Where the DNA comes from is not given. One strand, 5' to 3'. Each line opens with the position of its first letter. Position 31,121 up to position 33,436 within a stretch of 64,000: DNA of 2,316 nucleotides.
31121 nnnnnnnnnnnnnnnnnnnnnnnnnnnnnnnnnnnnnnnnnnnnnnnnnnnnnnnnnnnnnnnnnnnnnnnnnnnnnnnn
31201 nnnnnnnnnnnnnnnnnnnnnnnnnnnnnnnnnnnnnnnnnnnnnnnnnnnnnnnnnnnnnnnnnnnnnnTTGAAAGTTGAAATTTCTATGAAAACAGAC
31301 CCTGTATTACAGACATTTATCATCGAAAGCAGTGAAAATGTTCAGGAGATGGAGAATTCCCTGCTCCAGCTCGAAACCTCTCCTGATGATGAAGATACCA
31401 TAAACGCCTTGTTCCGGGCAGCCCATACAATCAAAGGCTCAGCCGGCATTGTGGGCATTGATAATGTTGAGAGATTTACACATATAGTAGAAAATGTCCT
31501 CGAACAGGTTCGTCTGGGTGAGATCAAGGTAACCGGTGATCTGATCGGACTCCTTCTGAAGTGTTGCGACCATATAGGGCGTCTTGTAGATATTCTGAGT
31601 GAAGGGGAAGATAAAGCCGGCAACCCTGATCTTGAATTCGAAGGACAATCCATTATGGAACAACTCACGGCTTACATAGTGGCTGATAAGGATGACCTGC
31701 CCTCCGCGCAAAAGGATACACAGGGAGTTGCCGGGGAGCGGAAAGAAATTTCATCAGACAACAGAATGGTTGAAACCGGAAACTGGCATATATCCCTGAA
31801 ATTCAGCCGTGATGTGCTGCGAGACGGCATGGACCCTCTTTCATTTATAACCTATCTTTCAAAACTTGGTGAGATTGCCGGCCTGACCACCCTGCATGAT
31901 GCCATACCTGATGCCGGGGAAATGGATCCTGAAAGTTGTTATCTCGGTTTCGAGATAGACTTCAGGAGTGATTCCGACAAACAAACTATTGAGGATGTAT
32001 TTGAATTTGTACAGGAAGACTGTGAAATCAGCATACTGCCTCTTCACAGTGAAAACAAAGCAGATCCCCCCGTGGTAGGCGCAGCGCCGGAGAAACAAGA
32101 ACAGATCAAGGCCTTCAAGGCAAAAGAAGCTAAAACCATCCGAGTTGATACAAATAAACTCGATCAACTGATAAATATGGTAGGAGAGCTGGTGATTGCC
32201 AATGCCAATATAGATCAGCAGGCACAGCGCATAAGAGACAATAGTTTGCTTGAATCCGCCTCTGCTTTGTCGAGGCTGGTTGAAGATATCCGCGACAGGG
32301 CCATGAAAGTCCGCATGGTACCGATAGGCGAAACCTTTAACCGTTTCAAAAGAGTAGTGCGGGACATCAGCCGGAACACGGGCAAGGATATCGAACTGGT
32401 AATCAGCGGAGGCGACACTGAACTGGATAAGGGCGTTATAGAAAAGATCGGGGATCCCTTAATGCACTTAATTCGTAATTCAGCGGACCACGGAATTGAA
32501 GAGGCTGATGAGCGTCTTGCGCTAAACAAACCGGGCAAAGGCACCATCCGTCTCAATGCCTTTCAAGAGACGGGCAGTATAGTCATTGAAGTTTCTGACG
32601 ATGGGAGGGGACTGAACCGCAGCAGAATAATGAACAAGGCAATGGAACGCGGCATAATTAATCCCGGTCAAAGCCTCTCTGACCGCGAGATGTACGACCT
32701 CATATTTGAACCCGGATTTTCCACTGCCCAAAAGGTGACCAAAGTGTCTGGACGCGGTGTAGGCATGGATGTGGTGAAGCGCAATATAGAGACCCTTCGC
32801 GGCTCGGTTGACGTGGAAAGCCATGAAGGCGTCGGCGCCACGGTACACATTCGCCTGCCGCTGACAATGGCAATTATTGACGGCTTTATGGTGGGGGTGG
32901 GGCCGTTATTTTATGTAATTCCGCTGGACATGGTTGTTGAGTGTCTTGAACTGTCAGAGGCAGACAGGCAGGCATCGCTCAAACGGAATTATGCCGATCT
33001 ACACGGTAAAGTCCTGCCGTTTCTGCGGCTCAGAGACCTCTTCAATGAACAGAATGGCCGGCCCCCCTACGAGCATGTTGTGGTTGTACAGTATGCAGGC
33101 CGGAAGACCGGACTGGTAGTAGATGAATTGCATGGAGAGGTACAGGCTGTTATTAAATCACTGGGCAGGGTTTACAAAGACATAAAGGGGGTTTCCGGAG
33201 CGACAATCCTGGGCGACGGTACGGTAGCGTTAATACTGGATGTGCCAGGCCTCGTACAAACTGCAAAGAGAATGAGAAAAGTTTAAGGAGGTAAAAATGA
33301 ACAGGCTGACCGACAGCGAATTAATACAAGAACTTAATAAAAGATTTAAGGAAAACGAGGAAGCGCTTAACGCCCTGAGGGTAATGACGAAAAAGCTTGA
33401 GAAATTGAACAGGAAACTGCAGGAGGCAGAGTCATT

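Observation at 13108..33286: CheY-STAS-CheA triad present in two chemosensory clusters, a chemosensory core coupled to a partner-switching module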

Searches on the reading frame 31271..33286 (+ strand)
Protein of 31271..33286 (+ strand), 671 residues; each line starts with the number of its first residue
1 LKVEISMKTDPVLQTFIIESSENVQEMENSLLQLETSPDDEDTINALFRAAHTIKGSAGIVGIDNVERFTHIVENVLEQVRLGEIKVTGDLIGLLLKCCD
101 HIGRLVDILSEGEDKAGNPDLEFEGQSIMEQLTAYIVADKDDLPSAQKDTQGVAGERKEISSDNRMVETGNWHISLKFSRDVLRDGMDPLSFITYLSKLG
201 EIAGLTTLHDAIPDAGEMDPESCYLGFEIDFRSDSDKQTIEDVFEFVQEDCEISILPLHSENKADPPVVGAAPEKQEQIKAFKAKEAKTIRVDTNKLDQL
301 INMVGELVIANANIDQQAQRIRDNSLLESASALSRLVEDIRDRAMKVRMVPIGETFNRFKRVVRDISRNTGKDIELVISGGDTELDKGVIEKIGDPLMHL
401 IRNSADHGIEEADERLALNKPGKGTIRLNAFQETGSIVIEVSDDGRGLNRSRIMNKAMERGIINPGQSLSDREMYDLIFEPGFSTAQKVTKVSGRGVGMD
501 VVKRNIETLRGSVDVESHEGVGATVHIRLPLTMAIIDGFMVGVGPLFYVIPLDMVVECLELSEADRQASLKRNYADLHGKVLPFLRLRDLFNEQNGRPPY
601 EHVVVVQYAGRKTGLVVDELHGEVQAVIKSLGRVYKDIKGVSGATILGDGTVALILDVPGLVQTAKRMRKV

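Call 4: search_protein_families(library=pfam, proteins=[window:31271-33286:+], max_evalue=0.1)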
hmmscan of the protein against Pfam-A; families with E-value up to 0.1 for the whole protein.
window:31271-33286:+ (671 aa): 5 families
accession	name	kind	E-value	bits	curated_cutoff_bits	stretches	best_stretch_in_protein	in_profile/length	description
PF01584.24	CheW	-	2.6e-25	89.1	23.5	1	538-664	2-136/138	CheW-like domain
PF02518.31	HATPase_c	-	2.2e-18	67.1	26.4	1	395-532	4-110/111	Histidine kinase-, DNA gyrase B-, and HSP90-like ATPase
PF01627.28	Hpt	-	1.5e-16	60.8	24.6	1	12-102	2-81/84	Hpt domain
PF02895.20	H-kinase_dim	-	1.7e-16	60.9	23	1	288-347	2-68/68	Signal transducing histidine kinase, homodimeric domain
PF08440.15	Poty_PP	-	0.034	13.7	23.4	1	285-350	147-212/277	Potyviridae polyprotein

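Call 59: search_dna_similar(query=window:31289-33283:+, collection=plasmids, mode=protein, max_rows=40, max_evalue=1e-20)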
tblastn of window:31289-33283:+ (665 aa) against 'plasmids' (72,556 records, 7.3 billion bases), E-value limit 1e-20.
Records with a match: 597; places in all: 641; records where one place covers at least 80% of the query: 135.
Best place of each record, by identity: <60% 597.
By first word of the organism name: Ralstonia 136; Pseudomonas 135; Sinorhizobium 76; Phaeobacter 59; Azospirillum 23; Leisingera 17; Deinococcus 12; Burkholderia 9; Shinella 7; Novosphingobium 7; and 61 more.
By predicted mobility (MOB-suite, as given by PLSDB): non-mobilizable 364; mobilizable 130; conjugative 103.
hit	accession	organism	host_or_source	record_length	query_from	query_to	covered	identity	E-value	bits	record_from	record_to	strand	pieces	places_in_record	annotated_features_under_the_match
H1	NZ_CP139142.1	Pseudomonas sp. HR96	single cell,Flower of Prunus persica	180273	8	655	97%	52.5%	5e-135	649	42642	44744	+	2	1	chemotaxis protein CheA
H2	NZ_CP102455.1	Aeromonas sp. BC14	culture,river water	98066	4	659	99%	47.3%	0e+0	633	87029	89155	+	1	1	chemotaxis protein CheA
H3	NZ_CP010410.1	Xanthomonas sacchari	cell culture,rice seeds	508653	1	656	99%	46.3%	7e-177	566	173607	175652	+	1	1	chemotaxis protein CheA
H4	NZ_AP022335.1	Methylosinus sp. C49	-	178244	8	665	99%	41.5%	9e-143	467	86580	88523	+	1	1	chemotaxis protein CheA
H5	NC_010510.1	Methylobacterium radiotolerans JCM 2831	-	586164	4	661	97%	41.6%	1e-94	443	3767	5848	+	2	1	chemotaxis protein CheA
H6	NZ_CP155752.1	Sphingomonas parapaucimobilis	Chinese cabbage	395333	4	660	99%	40.0%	3e-135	446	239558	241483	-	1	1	chemotaxis protein CheA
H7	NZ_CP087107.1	Methylobacterium sp. NMS14P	Coffea arabica,Pure culture,root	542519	4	664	97%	40.8%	4e-100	454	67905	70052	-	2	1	chemotaxis protein CheA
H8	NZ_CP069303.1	Shinella sp. PSBB067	monoisolate,Minnesota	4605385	4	660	99%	39.9%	2e-141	463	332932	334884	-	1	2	none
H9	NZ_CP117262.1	Rhizobium tumorigenes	Rubus sp.,pure bacterial culture,Aerial ...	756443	4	661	99%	39.5%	9e-129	427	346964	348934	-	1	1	chemotaxis protein CheA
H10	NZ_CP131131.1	Shinella zoogloeoides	isolate,Activated charcoal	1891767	4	660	99%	39.3%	2e-138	455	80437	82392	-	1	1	none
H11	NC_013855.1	Azospirillum sp. B510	-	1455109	8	660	98%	39.6%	2e-140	460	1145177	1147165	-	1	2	record has no annotation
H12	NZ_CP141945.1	Novosphingobium sp. RL4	Rheum palmatum L.,Single ...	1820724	4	656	98%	39.4%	4e-128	425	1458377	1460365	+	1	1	none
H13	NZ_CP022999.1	Rhizobium sp. 11515TR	Cell culture,agricultural soil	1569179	4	660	99%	38.9%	4e-138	454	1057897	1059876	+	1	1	none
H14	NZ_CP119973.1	Agrobacterium leguminum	pure culture,soil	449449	4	663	99%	38.8%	8e-125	415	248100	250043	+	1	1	chemotaxis protein CheA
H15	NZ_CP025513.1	Neorhizobium sp. SOG26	Oryza glumipatula,Whole ...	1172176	4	663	99%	38.6%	8e-134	441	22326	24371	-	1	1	none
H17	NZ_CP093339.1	Shinella sp. H4-D48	whole organism,grassland soil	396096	4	661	99%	38.3%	3e-137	451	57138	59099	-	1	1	chemotaxis protein CheA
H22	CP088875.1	Escherichia coli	Homo sapiens,blood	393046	8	663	99%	38.2%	4e-112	378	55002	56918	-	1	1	cheA: chemotaxis protein CheA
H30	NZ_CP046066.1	Vibrio sp. THAF191d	pure culture,Surface of a polyethylene ...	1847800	8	656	98%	37.0%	1e-114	385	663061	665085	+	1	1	none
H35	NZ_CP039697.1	Novosphingobium sp. EMRT-2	cell,freshwater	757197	1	659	99%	36.2%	1e-103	353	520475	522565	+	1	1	chemotaxis protein CheA | STAS domain-containing protein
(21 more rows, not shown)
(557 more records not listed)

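Call 61: get_annotated_region(hit=H9, flank=6000)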
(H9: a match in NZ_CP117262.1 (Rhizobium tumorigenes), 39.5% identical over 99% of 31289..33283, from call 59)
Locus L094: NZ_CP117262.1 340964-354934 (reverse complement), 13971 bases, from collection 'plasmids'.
description: Rhizobium tumorigenes strain 932 plasmid pRt932, complete sequence
organism: Rhizobium tumorigenes (NCBI taxid 2041385)
taxonomy: Bacteria; Pseudomonadota; Alphaproteobacteria; Hyphomicrobiales; Rhizobiaceae; Rhizobium; Rhizobium tumorigenes
host: -; source: Rubus sp.,pure bacterial culture,Aerial tumor; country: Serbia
typing (MOB-suite, as given by PLSDB): non-mobilizable
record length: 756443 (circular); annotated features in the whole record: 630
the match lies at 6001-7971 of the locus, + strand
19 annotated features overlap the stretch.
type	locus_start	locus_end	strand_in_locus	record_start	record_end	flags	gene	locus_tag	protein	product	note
CDS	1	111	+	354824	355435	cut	-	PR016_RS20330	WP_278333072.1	TetR/AcrR family transcriptional regulator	GO:0006355 - regulation of DNA-templated transcription [Evidence IEA]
CDS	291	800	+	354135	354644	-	mug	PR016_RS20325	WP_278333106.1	G/U mismatch-specific DNA glycosylase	GO:0006285 - base-excision repair, AP site formation [Evidence IEA]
CDS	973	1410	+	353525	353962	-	-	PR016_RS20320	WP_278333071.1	hypothetical protein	-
CDS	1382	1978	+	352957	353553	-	-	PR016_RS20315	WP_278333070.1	hypothetical protein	-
CDS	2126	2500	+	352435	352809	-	-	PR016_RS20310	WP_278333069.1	nuclear transport factor 2 family protein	-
CDS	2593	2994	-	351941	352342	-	-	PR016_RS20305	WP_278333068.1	nuclear transport factor 2 family protein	-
CDS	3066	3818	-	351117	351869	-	-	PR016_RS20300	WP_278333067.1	glucose 1-dehydrogenase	-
CDS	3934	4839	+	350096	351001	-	-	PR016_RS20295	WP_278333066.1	LysR substrate-binding domain-containing protein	-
CDS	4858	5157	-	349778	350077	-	-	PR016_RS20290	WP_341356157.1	helix-turn-helix domain-containing protein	-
CDS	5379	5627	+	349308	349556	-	-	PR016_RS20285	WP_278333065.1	hypothetical protein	-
CDS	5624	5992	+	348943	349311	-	-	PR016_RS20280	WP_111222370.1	response regulator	-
CDS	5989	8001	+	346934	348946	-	-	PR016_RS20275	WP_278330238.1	chemotaxis protein CheA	GO:0006935 - chemotaxis [Evidence IEA]; GO:0007165 - signal transduction [Evidence IEA]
CDS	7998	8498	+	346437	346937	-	-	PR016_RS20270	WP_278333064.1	chemotaxis protein CheW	GO:0006935 - chemotaxis [Evidence IEA]; GO:0007165 - signal transduction [Evidence IEA]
CDS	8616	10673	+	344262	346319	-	-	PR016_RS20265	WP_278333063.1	methyl-accepting chemotaxis protein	-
CDS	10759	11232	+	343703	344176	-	-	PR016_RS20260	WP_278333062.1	chemotaxis protein CheW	GO:0006935 - chemotaxis [Evidence IEA]; GO:0007165 - signal transduction [Evidence IEA]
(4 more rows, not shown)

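Call 62: get_annotated_region(hit=H35, flank=6000)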
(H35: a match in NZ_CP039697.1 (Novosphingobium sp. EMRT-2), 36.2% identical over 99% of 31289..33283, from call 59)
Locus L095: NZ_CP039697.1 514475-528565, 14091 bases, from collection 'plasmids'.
description: Novosphingobium sp. EMRT-2 plasmid pABRDHK22, complete sequence
organism: Novosphingobium sp. EMRT-2 (NCBI taxid 2571749)
taxonomy: Bacteria; Pseudomonadota; Alphaproteobacteria; Sphingomonadales; Sphingomonadaceae; Novosphingobium; Novosphingobium sp. EMRT-2
host: -; source: cell,freshwater; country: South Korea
typing (MOB-suite, as given by PLSDB): non-mobilizable
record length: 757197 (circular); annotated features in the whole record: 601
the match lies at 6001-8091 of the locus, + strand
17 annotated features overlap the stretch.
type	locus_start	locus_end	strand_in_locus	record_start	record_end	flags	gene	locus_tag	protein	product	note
CDS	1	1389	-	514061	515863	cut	-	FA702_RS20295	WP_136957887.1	EAL domain-containing protein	-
CDS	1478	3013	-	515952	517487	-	-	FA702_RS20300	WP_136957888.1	globin-coupled sensor protein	GO:0006935 - chemotaxis [Evidence IEA]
CDS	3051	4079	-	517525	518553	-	-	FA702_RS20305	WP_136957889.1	chemotaxis protein CheB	GO:0006935 - chemotaxis [Evidence IEA]; GO:0000160 - phosphorelay signal transduction system [Evidence IEA]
CDS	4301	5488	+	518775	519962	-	-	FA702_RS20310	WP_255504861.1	methyl-accepting chemotaxis protein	GO:0006935 - chemotaxis [Evidence IEA]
CDS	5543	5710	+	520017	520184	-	-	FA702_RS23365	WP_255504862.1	hypothetical protein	-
CDS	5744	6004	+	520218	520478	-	-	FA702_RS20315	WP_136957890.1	STAS domain-containing protein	-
CDS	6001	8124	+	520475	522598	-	-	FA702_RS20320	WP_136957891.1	chemotaxis protein CheA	GO:0006935 - chemotaxis [Evidence IEA]; GO:0007165 - signal transduction [Evidence IEA]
CDS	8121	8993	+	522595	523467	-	-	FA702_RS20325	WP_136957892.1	protein-glutamate O-methyltransferase CheR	GO:0032259 - methylation [Evidence IEA]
CDS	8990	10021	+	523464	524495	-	cheB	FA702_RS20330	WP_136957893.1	chemotaxis-specific protein-glutamate methyltransferase CheB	GO:0006935 - chemotaxis [Evidence IEA]; GO:0000160 - phosphorelay signal transduction system [Evidence IEA]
CDS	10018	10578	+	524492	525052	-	-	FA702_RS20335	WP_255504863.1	chemotaxis protein CheD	-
CDS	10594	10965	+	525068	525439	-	-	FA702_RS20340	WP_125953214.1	response regulator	GO:0000160 - phosphorelay signal transduction system [Evidence IEA]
CDS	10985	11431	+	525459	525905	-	-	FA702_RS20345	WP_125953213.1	chemotaxis protein CheW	-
CDS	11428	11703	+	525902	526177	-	-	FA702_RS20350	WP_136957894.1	hypothetical protein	-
CDS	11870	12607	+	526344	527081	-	-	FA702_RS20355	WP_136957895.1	PilZ domain-containing protein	-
CDS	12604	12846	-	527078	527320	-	-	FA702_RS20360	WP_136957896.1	hypothetical protein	-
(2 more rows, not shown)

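Call 64: search_protein_families(library=pfam, proteins=[L094:5379-5624:+, L095:5744-6001:+], max_evalue=0.01)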
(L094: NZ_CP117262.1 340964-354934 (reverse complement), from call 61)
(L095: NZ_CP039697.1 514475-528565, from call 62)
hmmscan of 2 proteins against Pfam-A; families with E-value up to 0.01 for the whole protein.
L094:5379-5624:+ (82 aa): 0 families

L095:5744-6001:+ (86 aa): 1 family
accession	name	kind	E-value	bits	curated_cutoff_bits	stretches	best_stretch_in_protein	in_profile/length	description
PF13466.11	STAS_2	-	1.8e-09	38.1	29.2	1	6-76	3-79/80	STAS domain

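Call 72: get_annotated_region(hit=H22, flank=1500)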
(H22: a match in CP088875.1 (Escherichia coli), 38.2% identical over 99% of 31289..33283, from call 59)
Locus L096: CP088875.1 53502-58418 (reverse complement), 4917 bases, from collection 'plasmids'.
description: Escherichia coli strain F17EC0245 plasmid pF17EC0245-1, complete sequence
organism: Escherichia coli (NCBI taxid 562)
taxonomy: Bacteria; Pseudomonadota; Gammaproteobacteria; Enterobacterales; Enterobacteriaceae; Escherichia; Escherichia coli
host: -; source: Homo sapiens,blood; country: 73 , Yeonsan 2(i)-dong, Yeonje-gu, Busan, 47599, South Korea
typing (MOB-suite, as given by PLSDB): non-mobilizable
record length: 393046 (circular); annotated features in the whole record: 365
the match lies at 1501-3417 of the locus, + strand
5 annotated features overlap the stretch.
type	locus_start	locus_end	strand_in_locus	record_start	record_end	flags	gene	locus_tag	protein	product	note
CDS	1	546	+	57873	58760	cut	motA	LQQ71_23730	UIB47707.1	flagellar motor stator protein MotA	-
CDS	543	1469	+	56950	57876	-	motB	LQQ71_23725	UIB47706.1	flagellar motor protein MotB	-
CDS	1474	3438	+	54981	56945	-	cheA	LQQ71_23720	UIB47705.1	chemotaxis protein CheA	-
CDS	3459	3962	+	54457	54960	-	cheW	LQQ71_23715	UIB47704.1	chemotaxis protein CheW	-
CDS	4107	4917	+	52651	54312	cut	tar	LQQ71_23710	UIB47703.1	methyl-accepting chemotaxis protein II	-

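Call 73: get_annotated_region(hit=H30, flank=5000)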
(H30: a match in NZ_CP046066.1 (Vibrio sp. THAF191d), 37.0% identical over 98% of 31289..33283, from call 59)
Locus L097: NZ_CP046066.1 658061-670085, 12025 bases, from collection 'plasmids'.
description: Vibrio sp. THAF191d plasmid pTHAF191d_b, complete sequence
organism: Vibrio sp. THAF191d (NCBI taxid 2661922)
taxonomy: Bacteria; Pseudomonadota; Gammaproteobacteria; Vibrionales; Vibrionaceae; Vibrio; Vibrio sp. THAF191d
host: -; source: pure culture,Surface of a polyethylene microplastic particle present in tank 6 of a marine aquarium ...; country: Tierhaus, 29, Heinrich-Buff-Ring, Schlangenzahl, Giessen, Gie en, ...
typing (MOB-suite, as given by PLSDB): non-mobilizable
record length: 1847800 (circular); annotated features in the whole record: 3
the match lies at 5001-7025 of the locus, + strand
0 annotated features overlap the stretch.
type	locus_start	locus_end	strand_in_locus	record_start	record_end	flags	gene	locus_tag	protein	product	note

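Call 78: search_dna_similar(query=window:31289-33283:+, collection=plasmids, mode=protein, max_rows=60, max_evalue=1e-20, rows=spread)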
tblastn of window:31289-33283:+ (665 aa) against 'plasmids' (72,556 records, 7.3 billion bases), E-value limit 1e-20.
Records with a match: 597; places in all: 641; records where one place covers at least 80% of the query: 135.
Best place of each record, by identity: <60% 597.
By first word of the organism name: Ralstonia 136; Pseudomonas 135; Sinorhizobium 76; Phaeobacter 59; Azospirillum 23; Leisingera 17; Deinococcus 12; Burkholderia 9; Shinella 7; Novosphingobium 7; and 61 more.
By predicted mobility (MOB-suite, as given by PLSDB): non-mobilizable 364; mobilizable 130; conjugative 103.
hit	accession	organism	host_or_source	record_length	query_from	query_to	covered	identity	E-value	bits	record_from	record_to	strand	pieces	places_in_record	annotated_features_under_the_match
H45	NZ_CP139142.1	Pseudomonas sp. HR96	single cell,Flower of Prunus persica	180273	8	655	97%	52.5%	5e-135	649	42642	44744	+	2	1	chemotaxis protein CheA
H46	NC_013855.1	Azospirillum sp. B510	-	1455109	8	660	98%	39.6%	2e-140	460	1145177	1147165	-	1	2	record has no annotation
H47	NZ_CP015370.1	Methylobacterium phyllosphaerae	cell culture,leaf tissues of rice in ...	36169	4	656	97%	38.7%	6e-112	433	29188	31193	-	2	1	none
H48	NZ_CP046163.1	Vibrio sp. THAF191c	pure culture,Surface of a polyethylene ...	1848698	8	656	98%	37.0%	1e-114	385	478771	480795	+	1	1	none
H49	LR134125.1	Klebsiella aerogenes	not available: to be reported later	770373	1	655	98%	36.1%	6e-104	355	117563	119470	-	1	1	cheA: Signal transduction histidine kinase CheA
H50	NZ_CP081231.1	Phaeobacter inhibens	-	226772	21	651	95%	33.9%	1e-95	330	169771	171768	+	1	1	chemotaxis protein CheA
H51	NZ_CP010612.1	Phaeobacter inhibens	cell culture,clam larvae aquaculture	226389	21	651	95%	33.9%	1e-95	330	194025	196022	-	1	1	chemotaxis protein CheA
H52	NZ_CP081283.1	Phaeobacter inhibens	-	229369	21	651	95%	33.9%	1e-95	330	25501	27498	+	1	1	chemotaxis protein CheA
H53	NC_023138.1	Phaeobacter gallaeciensis DSM 26640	-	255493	21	651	95%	33.9%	2e-95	330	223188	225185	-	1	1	chemotaxis protein CheA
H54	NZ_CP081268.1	Phaeobacter inhibens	-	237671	21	651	95%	33.7%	4e-95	329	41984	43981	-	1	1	chemotaxis protein CheA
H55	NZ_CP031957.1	Phaeobacter sp. LSS9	-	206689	21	651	95%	33.6%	1e-92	322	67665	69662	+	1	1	chemotaxis protein CheA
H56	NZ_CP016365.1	Phaeobacter porticola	cell culture,barnacle at wood pile-on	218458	21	651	95%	33.1%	7e-95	328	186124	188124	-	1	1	chemotaxis protein CheA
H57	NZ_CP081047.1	Leisingera aquaemixtae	-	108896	22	651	95%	31.6%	4e-93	323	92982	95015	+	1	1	chemotaxis protein CheA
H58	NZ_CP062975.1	Pontibacillus sp. ALD_SL1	mangrove mud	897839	7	661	98%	28.6%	1e-65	243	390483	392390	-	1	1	chemotaxis protein CheA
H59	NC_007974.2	Cupriavidus metallidurans CH34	-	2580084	275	661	58%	45.5%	5e-89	311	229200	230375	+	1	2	none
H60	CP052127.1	Ralstonia solanacearum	tomato,cell culture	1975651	283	660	57%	46.2%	3e-87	306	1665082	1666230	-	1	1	cheA: chemotaxis protein CheA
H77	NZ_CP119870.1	Methylosinus trichosporium OB3b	Whole Organism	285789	265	656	59%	34.5%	2e-69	254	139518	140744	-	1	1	chemotaxis protein CheA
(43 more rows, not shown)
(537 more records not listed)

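Call 79: get_annotated_region(hit=H46, flank=4000)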
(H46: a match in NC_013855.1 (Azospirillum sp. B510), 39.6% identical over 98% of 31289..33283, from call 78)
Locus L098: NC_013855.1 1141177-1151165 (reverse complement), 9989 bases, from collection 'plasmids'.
description: Azospirillum sp. B510 plasmid pAB510a, complete sequence
organism: Azospirillum sp. B510 (NCBI taxid 137722)
taxonomy: Bacteria; Pseudomonadota; Alphaproteobacteria; Rhodospirillales; Azospirillaceae; Azospirillum; Azospirillum sp. B510
host: -; source: -; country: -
typing (MOB-suite, as given by PLSDB): mobilizable; relaxase MOBQ
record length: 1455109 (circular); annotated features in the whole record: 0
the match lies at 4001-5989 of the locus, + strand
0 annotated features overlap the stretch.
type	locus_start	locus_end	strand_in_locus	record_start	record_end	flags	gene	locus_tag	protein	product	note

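Call 80: get_annotated_region(hit=H50, flank=4000)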
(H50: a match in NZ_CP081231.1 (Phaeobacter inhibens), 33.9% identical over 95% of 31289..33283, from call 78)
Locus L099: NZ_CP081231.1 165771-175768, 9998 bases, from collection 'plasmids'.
description: Phaeobacter inhibens strain M628 plasmid unnamed1, complete sequence
organism: Phaeobacter inhibens (NCBI taxid 221822)
taxonomy: Bacteria; Pseudomonadota; Alphaproteobacteria; Rhodobacterales; Roseobacteraceae; Phaeobacter; Phaeobacter inhibens
host: -; source: -; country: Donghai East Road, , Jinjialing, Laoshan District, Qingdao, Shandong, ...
typing (MOB-suite, as given by PLSDB): non-mobilizable; replicon rep_cluster_377
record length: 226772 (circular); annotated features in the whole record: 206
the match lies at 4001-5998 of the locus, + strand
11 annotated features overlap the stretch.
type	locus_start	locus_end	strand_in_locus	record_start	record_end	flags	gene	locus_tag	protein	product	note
CDS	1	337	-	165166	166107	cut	-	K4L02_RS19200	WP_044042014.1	CheB methylesterase domain-containing protein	-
CDS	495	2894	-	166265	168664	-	-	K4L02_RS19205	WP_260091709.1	methyl-accepting chemotaxis protein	-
CDS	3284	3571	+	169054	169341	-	-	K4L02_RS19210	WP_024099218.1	STAS domain-containing protein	-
CDS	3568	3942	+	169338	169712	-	-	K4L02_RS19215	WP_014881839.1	response regulator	GO:0000160 - phosphorelay signal transduction system [Evidence IEA]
CDS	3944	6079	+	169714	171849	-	-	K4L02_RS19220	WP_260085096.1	chemotaxis protein CheA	GO:0006935 - chemotaxis [Evidence IEA]; GO:0007165 - signal transduction [Evidence IEA]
CDS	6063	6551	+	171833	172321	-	-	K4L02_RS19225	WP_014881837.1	chemotaxis protein CheW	GO:0006935 - chemotaxis [Evidence IEA]; GO:0007165 - signal transduction [Evidence IEA]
CDS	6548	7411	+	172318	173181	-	-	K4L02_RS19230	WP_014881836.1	protein-glutamate O-methyltransferase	-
CDS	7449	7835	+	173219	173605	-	-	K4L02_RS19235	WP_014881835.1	response regulator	GO:0000160 - phosphorelay signal transduction system [Evidence IEA]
CDS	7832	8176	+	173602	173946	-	-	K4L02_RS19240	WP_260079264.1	hypothetical protein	-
CDS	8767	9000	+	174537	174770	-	-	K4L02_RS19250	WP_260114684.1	hypothetical protein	-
CDS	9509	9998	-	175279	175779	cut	-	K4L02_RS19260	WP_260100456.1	DUF3299 domain-containing protein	-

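Call 81: get_annotated_region(hit=H60, flank=4000)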
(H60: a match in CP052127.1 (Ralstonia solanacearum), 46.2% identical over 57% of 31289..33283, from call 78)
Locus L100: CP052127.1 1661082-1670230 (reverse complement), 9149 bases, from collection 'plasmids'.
description: Ralstonia solanacearum strain FJAT1303.F50 plasmid Plas1, complete sequence
organism: Ralstonia solanacearum (NCBI taxid 305)
taxonomy: Bacteria; Pseudomonadota; Betaproteobacteria; Burkholderiales; Burkholderiaceae; Ralstonia; Ralstonia solanacearum
host: -; source: tomato,cell culture; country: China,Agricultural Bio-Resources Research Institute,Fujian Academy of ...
typing (MOB-suite, as given by PLSDB): mobilizable; relaxase MOBP
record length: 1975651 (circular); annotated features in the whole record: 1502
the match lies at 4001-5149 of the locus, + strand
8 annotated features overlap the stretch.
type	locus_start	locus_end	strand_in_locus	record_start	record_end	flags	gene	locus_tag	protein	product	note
CDS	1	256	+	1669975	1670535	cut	flhC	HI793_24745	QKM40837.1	flagellar transcriptional regulator FlhC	-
CDS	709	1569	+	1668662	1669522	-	motA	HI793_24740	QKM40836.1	flagellar motor stator protein MotA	-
CDS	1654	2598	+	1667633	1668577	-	motB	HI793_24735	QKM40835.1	flagellar motor protein MotB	-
CDS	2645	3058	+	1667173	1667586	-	-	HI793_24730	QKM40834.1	response regulator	-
CDS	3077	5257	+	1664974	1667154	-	cheA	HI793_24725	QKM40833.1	chemotaxis protein CheA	-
CDS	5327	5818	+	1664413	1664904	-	-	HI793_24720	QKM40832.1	chemotaxis protein CheW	-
CDS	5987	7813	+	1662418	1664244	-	-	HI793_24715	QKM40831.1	HAMP domain-containing protein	-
CDS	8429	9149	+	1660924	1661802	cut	-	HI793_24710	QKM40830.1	chemotaxis protein CheR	-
